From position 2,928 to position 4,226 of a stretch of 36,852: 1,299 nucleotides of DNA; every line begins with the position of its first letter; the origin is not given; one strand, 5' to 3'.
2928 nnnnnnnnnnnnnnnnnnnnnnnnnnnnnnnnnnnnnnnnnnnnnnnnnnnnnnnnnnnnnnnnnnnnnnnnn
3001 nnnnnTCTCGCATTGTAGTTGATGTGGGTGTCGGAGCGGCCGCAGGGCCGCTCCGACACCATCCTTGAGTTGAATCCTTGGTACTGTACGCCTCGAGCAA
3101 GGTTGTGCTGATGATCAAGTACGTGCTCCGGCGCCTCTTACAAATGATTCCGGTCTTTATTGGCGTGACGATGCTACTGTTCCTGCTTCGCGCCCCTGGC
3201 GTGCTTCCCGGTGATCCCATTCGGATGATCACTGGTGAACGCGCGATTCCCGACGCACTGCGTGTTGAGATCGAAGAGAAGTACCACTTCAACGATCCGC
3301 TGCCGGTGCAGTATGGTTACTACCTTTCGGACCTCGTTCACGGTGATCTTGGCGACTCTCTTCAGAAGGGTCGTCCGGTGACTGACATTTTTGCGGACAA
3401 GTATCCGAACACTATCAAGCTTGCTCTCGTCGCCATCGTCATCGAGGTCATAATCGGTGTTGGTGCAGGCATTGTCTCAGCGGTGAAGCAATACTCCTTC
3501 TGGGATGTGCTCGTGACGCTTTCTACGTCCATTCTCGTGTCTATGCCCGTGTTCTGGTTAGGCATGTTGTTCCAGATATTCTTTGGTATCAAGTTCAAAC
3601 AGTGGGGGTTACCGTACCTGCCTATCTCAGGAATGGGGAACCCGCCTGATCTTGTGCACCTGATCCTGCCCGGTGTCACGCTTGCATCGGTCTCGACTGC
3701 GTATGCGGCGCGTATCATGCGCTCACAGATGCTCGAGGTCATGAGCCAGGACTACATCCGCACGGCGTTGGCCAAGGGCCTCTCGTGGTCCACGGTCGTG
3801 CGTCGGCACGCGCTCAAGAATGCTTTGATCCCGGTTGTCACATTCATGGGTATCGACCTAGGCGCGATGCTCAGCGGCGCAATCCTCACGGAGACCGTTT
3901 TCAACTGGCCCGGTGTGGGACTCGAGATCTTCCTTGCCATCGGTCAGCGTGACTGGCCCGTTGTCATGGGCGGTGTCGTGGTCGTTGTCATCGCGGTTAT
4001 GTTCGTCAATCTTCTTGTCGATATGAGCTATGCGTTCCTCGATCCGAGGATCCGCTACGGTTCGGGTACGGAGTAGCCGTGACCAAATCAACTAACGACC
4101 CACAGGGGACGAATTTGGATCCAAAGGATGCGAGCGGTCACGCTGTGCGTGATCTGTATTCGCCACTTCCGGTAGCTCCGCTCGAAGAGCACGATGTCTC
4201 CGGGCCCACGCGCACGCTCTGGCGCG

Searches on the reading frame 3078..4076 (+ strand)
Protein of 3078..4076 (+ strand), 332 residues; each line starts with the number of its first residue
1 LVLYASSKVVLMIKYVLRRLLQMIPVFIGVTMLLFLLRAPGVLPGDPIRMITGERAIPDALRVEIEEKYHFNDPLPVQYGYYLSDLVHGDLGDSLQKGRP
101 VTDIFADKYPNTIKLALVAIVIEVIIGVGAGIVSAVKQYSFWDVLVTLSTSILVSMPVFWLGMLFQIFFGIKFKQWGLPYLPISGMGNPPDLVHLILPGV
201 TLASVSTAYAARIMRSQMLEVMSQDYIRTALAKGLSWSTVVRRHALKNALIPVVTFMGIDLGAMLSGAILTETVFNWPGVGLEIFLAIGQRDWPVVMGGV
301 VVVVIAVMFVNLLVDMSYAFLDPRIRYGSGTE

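Call 15: search_protein_families(library=pfam, proteins=[window:3078-4076:+], max_evalue=0.00001)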
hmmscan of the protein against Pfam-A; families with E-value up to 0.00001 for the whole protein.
window:3078-4076:+ (332 aa): 2 families
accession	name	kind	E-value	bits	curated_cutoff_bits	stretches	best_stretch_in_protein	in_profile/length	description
PF00528.27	BPD_transp_1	-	9.4e-40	136.7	26.4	1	127-326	1-183/184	Binding-protein-dependent transport system inner membrane component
PF19300.4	BPD_transp_1_N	-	1.1e-08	35.7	23.8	1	12-116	1-114/114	Binding-prot-dependent transport system membrane comp, N-term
